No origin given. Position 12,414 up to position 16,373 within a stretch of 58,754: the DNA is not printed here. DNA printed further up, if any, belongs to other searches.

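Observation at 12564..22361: Four-gene operon of large ORFan proteins (484, 676, 830 and 1219 aa): best candidate for an undescribed system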

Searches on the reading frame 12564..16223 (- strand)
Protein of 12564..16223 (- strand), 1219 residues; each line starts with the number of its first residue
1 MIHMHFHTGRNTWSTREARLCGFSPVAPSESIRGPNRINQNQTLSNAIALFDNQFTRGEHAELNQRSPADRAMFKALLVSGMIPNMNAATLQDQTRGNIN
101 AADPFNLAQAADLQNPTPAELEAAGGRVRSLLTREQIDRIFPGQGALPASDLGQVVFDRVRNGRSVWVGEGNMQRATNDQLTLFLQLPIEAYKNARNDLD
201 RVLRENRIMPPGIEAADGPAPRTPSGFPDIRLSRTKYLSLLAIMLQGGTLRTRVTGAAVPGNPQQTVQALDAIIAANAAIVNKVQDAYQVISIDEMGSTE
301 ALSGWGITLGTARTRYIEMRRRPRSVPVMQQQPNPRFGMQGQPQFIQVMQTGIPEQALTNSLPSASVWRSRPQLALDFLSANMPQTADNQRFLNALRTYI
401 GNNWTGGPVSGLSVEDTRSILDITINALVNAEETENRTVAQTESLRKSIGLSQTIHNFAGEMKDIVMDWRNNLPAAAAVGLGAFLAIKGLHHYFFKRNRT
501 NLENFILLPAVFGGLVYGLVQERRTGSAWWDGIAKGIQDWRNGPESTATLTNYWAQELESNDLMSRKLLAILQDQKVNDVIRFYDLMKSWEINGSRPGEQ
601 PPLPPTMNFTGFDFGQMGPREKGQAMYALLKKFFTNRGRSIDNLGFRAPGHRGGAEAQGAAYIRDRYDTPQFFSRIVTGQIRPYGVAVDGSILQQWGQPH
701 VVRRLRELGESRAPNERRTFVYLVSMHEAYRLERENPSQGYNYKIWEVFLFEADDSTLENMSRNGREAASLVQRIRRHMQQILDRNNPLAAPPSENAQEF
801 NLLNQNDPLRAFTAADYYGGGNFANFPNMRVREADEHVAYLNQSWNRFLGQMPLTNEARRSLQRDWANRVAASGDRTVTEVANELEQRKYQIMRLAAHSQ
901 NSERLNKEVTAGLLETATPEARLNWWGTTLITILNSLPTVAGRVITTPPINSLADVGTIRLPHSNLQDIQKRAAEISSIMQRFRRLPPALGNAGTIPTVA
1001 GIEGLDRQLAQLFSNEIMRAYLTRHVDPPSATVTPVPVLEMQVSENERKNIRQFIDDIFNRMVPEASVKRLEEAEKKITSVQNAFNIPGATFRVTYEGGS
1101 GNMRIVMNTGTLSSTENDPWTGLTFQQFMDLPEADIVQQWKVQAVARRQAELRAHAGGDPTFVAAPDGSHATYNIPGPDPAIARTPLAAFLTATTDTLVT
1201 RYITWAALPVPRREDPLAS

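Call 8: search_protein_families(library=pfam, proteins=[window:12564-16223:-], max_evalue=1)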
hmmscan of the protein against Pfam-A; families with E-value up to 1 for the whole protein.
window:12564-16223:- (1219 aa): 0 families

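Call 9: search_protein_families(library=ncbifam, proteins=[window:12564-16223:-], max_evalue=1)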
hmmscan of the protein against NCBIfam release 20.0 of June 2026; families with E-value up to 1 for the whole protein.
window:12564-16223:- (1219 aa): 0 families

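Call 13: find_homologous_proteins(query=window:12564-16223:-, max_evalue=0.001)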
Query window:12564-16223:- (1219 aa): 2 proteins with E <= 0.001 among 8000 candidates.
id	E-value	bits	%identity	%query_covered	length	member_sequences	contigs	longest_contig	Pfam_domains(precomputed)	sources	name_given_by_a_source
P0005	0.0e+0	2774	100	100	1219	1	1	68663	-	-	-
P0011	0.0e+0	1694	65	99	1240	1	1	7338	-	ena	-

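Call 15: find_encoding_contigs(protein=P0011, flank=10000)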
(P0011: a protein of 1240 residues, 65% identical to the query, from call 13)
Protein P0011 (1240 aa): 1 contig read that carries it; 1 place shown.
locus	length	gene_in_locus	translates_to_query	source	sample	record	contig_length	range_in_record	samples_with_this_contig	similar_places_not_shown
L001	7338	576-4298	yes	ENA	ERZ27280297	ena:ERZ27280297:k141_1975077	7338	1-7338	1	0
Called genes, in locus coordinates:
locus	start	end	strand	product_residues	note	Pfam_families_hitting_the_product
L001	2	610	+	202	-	?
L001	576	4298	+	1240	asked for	-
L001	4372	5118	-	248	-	-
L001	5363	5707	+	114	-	-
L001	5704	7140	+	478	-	-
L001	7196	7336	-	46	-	?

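Call 41: search_solved_structures(query=window:12564-16223:-, max_evalue=1)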
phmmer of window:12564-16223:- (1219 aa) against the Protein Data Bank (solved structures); distinct sequences matched with E-value up to 1: 1.
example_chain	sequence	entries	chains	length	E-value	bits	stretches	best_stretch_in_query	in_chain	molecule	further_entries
8b9z_G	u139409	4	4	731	0.99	10.3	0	895-1049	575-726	NADH-ubiquinone oxidoreductase 75 kDa subunit, mitochondrial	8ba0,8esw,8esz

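Call 44: search_protein_families(library=phrogs, proteins=[window:12564-16223:-], max_evalue=0.1)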
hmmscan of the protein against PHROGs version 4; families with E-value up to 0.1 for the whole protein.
window:12564-16223:- (1219 aa): 0 families

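Call 45: search_protein_families(library=padloc, proteins=[window:12564-16223:-], max_evalue=0.1)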
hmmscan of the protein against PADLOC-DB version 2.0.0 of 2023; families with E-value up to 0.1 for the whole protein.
window:12564-16223:- (1219 aa): 0 families

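Call 73: find_homologous_proteins(query=A5, max_evalue=0.001)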
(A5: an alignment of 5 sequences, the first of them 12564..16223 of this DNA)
Query A5 (5 sequences) (1219 aa, profile of the alignment): 2 proteins with E <= 0.001 among 8000 candidates.
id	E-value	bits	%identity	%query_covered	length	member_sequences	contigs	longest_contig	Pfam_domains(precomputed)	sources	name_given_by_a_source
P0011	0.0e+0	1986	65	99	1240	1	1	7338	-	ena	-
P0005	0.0e+0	1981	100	100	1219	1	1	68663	-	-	-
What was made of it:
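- Tried and rejected: The single-sequence and mixed-profile searches returned only the window protein and one orthologue (calls 13, 73).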

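Call 100: search_protein_families(library=pfam, proteins=[L001:4372-5118:-], max_evalue=0.01)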
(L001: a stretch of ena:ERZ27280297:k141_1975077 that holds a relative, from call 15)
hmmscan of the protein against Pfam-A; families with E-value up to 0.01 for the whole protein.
L001:4372-5118:- (248 aa): 0 families

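Call 101: search_protein_families(library=pfam, alignment_id=A9, max_evalue=0.01)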
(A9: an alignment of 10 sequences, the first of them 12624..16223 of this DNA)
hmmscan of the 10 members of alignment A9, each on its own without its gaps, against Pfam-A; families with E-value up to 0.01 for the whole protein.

A. member 1, window:12624-16223:- (1200 aa): 0 families

B. families by the number of members that match (of 10 scanned): 0 families

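Call 104: search_solved_structures(query=A9, max_evalue=1)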
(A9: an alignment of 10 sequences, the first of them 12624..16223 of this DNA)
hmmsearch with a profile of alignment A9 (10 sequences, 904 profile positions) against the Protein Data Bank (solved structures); distinct sequences matched with E-value up to 1: 4.
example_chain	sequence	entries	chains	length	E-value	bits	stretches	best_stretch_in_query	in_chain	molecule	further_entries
6sga_Fb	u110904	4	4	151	0.27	13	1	630-683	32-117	mt-SAF31 | Complex 1 protein (LYR family)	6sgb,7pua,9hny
6dx7_A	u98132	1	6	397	0.7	11.6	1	790-873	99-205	Chalcone synthase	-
9jl6_A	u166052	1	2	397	0.7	11.6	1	790-873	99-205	Chalcone synthase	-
9kah_A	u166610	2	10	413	0.75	11.5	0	790-873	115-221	Chalcone synthase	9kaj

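Call 107: predict_structure(alignment_id=A10)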
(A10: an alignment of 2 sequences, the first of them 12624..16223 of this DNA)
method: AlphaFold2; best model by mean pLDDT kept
length: 1200 residues; sequences in the alignment: 2
mean_pLDDT: 32.9   pTM: 0.24
mean pLDDT of the five models: 32.9, 32.2, 31.3, 29.1, 28.7
residues with pLDDT >= 90: 0; 70-90: 0; 50-70: 50; < 50: 1150
segments of 3 or more residues with pLDDT < 50: 1-827, 851-853, 885-887, 889-1200
pLDDT, mean of each block of 10 residues (from residue 1): 25 35 31 29 29 31 32 32 29 31 30 34 31 33 30 32 28 28 27 30 29 26 24 30 30 29 35 31 27 26 27 23 24 26 31 35 37 41 43 46 38 37 31 29 28 28 29 29 33 30 29 31 32 33 33 31 31 32 33 30 26 31 38 34 34 32 28 26 26 32 39 35 31 33 28 31 29 30 28 25 27 29 41 55 57 51 59 54 49 40 40 36 33 33 32 30 32 35 32 28 32 35 32 27 29 33 32 35 34 32 34 32 37 36 42 43 43 37 31 27
secondary structure, 60 per line:
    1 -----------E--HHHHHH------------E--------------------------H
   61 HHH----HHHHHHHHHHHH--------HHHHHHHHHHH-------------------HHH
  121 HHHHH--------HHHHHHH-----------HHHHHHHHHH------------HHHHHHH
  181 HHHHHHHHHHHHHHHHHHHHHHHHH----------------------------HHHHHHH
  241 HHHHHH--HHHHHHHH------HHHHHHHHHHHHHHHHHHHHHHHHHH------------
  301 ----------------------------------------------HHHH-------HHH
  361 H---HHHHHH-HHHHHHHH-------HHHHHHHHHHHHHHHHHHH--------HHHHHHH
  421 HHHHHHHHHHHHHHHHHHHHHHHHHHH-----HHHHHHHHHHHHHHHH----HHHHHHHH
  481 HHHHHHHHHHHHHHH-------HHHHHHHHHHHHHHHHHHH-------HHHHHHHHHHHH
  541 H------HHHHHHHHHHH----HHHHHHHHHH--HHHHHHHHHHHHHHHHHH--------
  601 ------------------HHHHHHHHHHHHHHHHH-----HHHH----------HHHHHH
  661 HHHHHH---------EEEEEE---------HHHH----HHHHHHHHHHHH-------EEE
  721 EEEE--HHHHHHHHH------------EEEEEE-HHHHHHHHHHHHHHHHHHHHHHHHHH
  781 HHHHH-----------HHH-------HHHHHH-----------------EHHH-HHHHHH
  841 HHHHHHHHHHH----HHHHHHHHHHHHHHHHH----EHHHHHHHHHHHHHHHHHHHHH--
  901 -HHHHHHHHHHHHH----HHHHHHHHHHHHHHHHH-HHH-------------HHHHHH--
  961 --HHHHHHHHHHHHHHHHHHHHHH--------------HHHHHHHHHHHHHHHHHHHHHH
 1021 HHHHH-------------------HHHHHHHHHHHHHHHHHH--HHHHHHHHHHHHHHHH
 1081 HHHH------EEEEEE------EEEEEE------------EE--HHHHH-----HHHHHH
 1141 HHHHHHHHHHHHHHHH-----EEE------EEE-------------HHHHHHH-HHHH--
elements in order (helices of 4 or more, strands of 3 or more residues): H15-20 H60-63 H68-79 H88-98 H118-125 H134-140 H152-161 H174-205 H234-246 H249-256 H263-288 H347-350 H358-361 H365-370 H372-379 H387-405 H414-447 H453-468 H473-495 H503-521 H529-541 H548-558 H563-572 H575-592 H619-635 H641-644 H655-666 E676-681 H691-694 H699-710 E718-724 H727-735 E748-753 H755-785 H807-812 H835-851 H856-872 H878-898 H902-914 H919-935 H953-958 H963-984 H999-1025 H1045-1062 H1065-1084 E1091-1096 E1103-1108 H1125-1129 H1135-1156 E1162-1164 E1171-1173 H1187-1193 H1195-1198
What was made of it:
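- On Any protein with a solved structure (PDB): The D model is too poor to search (call 107).
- On Alpha-pore-forming toxins of the ClyA/Hbl/Mak superfamily: D could not be tested because its model has pLDDT 32.9 (call 107).
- The D model is unusable (pLDDT 32.9, call 107), and A and B have no models.
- Tried and rejected: The allowed 2-sequence run gave pLDDT 32.9 and was not used for fold search (call 107).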
